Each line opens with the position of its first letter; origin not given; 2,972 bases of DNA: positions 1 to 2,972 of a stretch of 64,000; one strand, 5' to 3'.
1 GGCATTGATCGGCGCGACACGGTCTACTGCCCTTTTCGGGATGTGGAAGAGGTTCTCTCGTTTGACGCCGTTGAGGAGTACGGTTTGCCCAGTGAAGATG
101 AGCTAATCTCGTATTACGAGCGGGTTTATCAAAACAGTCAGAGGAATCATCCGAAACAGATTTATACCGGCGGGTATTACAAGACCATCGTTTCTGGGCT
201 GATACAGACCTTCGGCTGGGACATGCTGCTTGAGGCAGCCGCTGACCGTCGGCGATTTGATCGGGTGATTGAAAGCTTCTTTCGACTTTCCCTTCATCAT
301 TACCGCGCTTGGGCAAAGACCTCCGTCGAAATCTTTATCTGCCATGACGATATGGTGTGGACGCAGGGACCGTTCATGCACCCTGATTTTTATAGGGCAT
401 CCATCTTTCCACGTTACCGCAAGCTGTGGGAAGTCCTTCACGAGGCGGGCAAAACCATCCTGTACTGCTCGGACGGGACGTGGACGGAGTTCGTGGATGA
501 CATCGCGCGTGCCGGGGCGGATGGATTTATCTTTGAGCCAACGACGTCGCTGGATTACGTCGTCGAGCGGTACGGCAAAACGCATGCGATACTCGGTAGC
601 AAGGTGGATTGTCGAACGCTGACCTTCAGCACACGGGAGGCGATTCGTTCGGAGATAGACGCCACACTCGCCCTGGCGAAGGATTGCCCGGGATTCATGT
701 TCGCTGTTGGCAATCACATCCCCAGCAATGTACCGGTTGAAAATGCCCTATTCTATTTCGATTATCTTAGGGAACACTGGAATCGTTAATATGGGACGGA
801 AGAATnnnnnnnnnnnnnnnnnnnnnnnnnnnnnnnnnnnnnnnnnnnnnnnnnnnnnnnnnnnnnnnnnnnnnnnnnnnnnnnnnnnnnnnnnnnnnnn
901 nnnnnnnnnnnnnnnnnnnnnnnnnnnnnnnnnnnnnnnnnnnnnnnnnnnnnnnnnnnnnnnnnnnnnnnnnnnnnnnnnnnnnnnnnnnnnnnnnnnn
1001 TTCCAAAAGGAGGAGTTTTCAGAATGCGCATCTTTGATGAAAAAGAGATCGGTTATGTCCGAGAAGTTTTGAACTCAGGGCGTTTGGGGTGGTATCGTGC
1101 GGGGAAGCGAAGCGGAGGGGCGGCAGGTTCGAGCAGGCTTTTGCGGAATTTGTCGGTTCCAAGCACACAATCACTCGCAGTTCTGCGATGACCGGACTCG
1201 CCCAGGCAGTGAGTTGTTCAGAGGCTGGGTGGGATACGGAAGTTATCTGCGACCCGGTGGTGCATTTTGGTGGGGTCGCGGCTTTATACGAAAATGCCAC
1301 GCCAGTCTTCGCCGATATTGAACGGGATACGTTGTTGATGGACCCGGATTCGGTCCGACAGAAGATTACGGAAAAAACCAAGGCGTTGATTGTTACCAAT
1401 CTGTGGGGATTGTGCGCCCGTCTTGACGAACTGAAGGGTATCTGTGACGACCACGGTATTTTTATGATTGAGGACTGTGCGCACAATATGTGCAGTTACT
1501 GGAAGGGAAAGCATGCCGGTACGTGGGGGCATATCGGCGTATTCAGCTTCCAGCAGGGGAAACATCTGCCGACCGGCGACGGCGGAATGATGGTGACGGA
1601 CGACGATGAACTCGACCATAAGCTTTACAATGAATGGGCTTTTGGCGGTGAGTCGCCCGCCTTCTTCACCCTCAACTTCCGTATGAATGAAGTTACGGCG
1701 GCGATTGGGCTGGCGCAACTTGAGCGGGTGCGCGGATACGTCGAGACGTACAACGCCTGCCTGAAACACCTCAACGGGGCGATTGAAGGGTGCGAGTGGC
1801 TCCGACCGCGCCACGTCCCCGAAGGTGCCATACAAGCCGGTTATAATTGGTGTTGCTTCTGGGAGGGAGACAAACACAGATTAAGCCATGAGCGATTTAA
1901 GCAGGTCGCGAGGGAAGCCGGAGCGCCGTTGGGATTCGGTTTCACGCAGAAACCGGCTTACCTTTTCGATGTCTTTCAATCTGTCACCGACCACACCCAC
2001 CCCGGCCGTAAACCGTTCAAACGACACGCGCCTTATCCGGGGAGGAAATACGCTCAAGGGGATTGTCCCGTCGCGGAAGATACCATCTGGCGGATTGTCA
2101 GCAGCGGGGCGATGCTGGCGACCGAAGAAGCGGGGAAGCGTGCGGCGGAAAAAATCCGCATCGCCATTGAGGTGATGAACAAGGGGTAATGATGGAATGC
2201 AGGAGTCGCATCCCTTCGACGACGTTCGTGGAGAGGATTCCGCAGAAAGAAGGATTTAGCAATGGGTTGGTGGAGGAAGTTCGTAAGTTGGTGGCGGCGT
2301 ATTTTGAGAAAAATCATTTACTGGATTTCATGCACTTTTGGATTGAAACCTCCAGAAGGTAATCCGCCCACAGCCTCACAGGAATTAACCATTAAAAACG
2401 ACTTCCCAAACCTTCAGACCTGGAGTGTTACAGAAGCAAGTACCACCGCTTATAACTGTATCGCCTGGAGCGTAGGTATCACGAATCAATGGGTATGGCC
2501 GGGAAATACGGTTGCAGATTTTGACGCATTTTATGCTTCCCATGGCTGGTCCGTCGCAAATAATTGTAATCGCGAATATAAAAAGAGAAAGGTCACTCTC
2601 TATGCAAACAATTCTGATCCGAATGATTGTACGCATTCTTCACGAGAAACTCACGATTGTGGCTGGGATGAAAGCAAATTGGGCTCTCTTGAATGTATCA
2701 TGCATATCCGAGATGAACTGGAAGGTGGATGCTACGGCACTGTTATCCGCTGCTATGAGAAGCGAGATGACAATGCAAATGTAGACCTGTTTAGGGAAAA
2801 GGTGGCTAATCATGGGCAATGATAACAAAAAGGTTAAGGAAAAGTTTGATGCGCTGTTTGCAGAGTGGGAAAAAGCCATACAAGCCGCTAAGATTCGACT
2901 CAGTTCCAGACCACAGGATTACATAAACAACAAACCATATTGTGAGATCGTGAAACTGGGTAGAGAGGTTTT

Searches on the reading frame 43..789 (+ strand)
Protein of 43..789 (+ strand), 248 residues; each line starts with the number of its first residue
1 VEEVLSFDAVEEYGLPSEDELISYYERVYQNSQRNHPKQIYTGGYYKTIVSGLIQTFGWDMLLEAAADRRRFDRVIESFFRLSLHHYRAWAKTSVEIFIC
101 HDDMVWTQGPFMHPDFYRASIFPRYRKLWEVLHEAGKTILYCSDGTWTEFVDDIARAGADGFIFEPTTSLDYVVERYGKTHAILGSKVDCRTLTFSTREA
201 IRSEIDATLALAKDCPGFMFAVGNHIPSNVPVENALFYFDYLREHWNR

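Call 40: search_protein_families(library=pfam, proteins=[window:43-789:+], max_evalue=0.001)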
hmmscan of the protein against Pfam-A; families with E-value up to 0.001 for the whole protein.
window:43-789:+ (248 aa): 1 family
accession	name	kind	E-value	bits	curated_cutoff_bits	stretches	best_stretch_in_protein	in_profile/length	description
PF01208.23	URO-D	-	6.9e-15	55.3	23.9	1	67-244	171-345/346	Uroporphyrinogen decarboxylase (URO-D)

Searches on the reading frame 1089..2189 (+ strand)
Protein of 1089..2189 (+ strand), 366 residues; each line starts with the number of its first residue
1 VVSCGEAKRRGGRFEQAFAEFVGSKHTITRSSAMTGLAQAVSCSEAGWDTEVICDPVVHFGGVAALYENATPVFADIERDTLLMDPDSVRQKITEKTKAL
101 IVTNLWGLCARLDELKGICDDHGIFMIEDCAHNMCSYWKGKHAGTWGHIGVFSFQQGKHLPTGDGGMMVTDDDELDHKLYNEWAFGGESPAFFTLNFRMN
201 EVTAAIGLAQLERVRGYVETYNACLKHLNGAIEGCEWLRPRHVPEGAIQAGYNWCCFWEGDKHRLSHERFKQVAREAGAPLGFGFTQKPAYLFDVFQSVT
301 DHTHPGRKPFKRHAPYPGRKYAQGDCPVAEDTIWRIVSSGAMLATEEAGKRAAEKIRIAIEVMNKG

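Call 20: search_protein_families(library=pfam, proteins=[window:1089-2189:+], max_evalue=0.00001)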
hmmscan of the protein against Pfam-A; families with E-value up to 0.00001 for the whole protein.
window:1089-2189:+ (366 aa): 1 family
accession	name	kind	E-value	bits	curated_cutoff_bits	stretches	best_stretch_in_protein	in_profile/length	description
PF01041.23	DegT_DnrJ_EryC1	-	7.8e-61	206.7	19.8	1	13-299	28-320/360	DegT/DnrJ/EryC1/StrS aminotransferase family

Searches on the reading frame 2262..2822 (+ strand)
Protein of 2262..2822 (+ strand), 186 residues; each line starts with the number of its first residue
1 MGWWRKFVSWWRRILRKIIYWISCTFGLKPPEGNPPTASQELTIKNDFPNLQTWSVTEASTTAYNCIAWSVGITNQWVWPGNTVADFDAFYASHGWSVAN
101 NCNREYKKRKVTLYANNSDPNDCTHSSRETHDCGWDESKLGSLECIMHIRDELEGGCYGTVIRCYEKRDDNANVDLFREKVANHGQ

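Call 40: search_protein_families(library=pfam, proteins=[window:2262-2822:+], max_evalue=0.001)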
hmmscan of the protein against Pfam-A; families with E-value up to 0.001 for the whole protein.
window:2262-2822:+ (186 aa): 1 family
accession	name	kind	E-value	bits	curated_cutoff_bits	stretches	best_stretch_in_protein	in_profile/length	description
PF24738.1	DUF7689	-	1.4e-26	93.9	22.6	1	56-165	2-117/118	Domain of unknown function (DUF7689)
